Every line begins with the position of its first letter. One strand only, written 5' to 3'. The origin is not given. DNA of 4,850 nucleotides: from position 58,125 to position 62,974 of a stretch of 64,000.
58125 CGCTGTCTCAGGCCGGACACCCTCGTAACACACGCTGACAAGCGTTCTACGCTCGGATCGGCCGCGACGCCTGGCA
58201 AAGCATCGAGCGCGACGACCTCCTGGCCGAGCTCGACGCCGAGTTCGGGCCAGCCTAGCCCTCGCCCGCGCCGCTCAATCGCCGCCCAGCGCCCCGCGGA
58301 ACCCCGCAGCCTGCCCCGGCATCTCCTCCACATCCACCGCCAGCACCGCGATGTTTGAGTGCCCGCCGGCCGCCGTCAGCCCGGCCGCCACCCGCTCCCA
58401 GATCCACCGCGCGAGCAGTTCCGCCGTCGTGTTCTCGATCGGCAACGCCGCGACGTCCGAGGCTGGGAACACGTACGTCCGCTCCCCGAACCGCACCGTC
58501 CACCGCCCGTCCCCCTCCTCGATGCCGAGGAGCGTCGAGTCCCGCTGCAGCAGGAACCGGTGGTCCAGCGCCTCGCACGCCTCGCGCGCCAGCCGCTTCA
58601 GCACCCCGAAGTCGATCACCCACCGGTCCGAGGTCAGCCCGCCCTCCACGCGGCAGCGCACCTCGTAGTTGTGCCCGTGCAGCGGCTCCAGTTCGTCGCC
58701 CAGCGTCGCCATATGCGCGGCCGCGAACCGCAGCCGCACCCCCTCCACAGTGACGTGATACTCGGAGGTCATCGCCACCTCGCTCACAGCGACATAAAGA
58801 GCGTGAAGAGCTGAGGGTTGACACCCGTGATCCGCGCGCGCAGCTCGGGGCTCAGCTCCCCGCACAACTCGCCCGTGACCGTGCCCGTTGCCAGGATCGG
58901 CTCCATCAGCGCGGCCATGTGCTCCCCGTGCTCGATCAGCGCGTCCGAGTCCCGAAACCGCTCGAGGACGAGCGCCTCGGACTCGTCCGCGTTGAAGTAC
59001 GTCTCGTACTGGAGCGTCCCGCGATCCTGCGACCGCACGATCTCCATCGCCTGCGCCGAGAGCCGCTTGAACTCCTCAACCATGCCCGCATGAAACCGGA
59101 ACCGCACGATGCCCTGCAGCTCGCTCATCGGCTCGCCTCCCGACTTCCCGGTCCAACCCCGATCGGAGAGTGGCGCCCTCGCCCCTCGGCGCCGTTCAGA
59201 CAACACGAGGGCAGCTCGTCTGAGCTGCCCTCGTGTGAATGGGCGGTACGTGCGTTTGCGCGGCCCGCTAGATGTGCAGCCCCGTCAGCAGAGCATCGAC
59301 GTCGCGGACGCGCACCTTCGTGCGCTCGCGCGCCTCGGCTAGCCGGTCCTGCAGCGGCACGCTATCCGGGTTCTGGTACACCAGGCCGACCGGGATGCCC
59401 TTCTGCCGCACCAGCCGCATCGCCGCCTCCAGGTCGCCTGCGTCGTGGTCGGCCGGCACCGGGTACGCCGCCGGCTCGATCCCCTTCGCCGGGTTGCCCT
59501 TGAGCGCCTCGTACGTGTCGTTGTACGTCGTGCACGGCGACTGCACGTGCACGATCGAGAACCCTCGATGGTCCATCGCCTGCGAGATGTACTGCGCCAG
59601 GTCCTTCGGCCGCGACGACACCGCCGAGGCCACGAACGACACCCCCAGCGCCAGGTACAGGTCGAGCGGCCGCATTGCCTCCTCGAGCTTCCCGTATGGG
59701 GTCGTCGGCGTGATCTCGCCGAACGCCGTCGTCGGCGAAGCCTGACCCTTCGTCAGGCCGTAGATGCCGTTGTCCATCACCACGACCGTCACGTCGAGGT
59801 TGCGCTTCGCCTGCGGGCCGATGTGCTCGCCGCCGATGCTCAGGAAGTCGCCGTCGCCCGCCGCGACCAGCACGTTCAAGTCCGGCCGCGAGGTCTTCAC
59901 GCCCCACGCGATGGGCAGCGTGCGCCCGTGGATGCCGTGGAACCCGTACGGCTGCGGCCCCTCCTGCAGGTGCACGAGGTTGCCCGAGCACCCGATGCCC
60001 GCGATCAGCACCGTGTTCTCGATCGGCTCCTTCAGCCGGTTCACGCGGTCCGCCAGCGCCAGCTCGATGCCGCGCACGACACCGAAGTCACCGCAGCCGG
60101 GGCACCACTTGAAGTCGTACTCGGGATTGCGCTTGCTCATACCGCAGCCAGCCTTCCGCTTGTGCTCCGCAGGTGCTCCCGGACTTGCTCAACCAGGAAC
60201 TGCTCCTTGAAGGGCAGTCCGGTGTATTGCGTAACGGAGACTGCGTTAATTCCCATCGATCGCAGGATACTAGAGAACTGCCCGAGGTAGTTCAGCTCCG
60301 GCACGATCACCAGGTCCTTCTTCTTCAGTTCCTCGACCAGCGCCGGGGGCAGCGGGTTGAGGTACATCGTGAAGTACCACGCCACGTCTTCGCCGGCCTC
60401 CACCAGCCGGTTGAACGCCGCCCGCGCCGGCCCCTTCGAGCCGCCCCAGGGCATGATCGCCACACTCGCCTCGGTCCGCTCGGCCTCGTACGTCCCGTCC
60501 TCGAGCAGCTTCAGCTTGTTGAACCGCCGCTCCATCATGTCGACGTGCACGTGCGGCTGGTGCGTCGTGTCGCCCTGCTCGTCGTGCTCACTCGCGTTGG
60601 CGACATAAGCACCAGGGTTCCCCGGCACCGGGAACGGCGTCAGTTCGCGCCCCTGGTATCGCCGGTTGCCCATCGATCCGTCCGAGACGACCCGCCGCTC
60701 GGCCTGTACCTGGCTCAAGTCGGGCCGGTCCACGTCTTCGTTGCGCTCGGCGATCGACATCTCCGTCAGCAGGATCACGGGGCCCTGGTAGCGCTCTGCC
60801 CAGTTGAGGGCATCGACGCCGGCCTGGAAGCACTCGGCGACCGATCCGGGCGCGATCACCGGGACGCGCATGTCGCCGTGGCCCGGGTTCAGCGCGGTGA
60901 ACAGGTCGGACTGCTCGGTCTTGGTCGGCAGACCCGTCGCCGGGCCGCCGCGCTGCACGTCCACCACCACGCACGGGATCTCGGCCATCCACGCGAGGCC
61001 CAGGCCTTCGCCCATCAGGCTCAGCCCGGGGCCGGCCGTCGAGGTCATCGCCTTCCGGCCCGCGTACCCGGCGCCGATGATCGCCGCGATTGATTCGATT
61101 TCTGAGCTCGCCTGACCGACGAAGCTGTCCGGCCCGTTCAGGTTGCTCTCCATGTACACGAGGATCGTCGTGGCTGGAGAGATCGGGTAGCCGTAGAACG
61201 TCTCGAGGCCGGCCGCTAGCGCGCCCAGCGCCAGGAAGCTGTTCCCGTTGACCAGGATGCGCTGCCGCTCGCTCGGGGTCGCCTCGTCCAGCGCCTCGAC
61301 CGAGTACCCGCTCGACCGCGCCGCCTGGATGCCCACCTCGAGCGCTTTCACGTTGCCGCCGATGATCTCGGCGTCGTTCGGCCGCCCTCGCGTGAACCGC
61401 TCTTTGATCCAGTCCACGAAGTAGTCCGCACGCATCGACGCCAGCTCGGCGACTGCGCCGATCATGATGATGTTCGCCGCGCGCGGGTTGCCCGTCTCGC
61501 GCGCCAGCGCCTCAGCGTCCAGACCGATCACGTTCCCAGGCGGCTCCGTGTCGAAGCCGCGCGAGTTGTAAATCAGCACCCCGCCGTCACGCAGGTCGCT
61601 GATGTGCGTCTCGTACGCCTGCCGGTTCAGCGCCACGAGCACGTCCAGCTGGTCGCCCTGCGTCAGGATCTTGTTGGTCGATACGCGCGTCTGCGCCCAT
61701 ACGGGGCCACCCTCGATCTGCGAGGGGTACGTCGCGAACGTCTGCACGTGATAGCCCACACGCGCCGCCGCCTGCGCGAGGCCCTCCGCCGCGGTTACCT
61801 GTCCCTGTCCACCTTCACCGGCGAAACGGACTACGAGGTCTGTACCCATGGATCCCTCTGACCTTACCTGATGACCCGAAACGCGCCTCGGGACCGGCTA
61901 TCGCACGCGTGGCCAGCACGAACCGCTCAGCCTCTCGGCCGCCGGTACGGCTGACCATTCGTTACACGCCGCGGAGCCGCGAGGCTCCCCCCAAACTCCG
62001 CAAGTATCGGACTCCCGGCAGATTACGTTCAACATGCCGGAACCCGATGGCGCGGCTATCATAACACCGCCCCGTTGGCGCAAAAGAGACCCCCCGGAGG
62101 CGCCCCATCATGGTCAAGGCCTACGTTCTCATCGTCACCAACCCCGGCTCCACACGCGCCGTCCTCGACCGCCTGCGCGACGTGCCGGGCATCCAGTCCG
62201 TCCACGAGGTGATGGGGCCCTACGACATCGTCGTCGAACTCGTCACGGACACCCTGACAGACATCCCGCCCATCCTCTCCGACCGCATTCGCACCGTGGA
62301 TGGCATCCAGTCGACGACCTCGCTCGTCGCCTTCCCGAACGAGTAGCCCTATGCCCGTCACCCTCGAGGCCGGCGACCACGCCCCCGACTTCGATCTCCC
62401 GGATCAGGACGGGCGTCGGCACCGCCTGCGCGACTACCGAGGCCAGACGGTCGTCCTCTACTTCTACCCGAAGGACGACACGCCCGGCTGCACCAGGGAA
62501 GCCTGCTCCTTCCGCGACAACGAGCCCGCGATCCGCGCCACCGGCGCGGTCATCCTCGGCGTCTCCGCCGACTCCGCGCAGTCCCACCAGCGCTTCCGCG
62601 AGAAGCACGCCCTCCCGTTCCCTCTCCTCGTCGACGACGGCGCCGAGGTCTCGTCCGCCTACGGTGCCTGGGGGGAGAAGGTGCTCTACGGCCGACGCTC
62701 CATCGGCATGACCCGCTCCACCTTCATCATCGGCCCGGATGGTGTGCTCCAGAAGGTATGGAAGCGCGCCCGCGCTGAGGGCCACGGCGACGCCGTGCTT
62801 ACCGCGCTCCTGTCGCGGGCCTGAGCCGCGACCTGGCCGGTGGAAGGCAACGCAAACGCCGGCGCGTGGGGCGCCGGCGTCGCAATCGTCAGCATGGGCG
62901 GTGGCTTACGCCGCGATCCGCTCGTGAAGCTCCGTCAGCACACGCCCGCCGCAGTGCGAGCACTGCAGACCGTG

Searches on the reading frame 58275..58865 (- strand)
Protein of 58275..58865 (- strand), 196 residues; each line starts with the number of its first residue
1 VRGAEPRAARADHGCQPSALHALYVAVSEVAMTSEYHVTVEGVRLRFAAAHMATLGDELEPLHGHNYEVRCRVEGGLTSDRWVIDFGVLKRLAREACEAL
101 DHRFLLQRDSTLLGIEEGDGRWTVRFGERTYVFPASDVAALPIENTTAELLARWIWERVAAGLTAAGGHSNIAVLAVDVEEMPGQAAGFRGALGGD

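Call 57: search_protein_families(library=pfam, proteins=[window:58275-58865:-], max_evalue=0.00001)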
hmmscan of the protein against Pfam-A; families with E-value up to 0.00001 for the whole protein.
window:58275-58865:- (196 aa): 1 family
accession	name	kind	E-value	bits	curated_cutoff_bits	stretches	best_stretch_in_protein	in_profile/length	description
PF01242.24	PTPS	-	2.6e-21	76.3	22.4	1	44-190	5-119/121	6-pyruvoyl tetrahydropterin synthase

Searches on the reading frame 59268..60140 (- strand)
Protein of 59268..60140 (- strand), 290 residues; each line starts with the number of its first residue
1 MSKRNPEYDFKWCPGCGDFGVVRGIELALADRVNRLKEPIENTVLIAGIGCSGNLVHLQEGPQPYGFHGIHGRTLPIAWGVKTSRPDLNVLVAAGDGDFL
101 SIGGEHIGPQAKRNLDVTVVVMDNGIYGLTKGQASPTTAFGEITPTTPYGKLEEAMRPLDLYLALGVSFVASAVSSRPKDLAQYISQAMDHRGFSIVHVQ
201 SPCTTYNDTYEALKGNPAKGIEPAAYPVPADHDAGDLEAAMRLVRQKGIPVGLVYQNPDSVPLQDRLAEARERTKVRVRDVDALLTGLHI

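Call 57: search_protein_families(library=pfam, proteins=[window:59268-60140:-], max_evalue=0.00001)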
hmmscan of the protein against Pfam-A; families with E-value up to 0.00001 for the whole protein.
window:59268-60140:- (290 aa): 2 families
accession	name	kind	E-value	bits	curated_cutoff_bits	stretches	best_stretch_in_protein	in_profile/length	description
PF02775.26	TPP_enzyme_C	-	3.1e-29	102.2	21.9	1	49-199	2-151/151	Thiamine pyrophosphate enzyme, C-terminal TPP binding domain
PF12367.13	PFO_beta_C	-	5e-07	30.1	24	1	223-271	15-65/66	Pyruvate ferredoxin oxidoreductase beta subunit C terminal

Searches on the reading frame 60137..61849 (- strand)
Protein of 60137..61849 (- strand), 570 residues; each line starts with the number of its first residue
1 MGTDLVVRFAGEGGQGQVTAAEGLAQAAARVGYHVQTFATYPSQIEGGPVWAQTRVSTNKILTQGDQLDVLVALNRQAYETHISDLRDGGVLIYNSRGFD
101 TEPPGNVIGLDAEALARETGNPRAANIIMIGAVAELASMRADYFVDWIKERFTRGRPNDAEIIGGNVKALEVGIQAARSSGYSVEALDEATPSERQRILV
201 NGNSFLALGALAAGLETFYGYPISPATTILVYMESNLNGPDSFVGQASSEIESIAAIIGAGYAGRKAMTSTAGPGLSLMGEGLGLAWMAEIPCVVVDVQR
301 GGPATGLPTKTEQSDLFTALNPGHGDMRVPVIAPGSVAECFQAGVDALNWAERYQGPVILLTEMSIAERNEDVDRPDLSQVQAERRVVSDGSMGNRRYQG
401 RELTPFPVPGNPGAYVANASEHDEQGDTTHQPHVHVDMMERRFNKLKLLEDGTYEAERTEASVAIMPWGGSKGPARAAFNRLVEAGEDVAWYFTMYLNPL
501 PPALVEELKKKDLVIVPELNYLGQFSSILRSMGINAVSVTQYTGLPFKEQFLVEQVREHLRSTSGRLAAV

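Call 57: search_protein_families(library=pfam, proteins=[window:60137-61849:-], max_evalue=0.00001)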
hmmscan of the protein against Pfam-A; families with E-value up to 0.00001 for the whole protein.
window:60137-61849:- (570 aa): 2 families
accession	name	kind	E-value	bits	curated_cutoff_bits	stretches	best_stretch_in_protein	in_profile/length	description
PF01855.24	POR_N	-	7.2e-47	160.5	27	1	209-440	2-230/231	Pyruvate flavodoxin/ferredoxin oxidoreductase, thiamine diP-bdg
PF01558.24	POR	-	5.7e-39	134.5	27.4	1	13-174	1-172/173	Pyruvate ferredoxin/flavodoxin oxidoreductase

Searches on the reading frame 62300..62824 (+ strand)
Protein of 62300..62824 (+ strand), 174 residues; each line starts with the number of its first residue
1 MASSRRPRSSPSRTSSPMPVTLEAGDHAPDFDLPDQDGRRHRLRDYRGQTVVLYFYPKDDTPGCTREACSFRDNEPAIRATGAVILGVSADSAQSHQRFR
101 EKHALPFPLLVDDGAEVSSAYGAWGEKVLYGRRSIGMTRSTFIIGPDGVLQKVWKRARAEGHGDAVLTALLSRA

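Call 59: search_protein_families(library=pfam, proteins=[window:62300-62824:+], max_evalue=0.0001)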
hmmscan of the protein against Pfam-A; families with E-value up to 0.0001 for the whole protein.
window:62300-62824:+ (174 aa): 2 families
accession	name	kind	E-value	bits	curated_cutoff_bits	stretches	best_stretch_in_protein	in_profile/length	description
PF00578.27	AhpC-TSA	-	5.8e-42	143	26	1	25-152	2-123/124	AhpC/TSA family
PF08534.16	Redoxin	-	1.3e-22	80.7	26.6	1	24-153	2-131/148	Redoxin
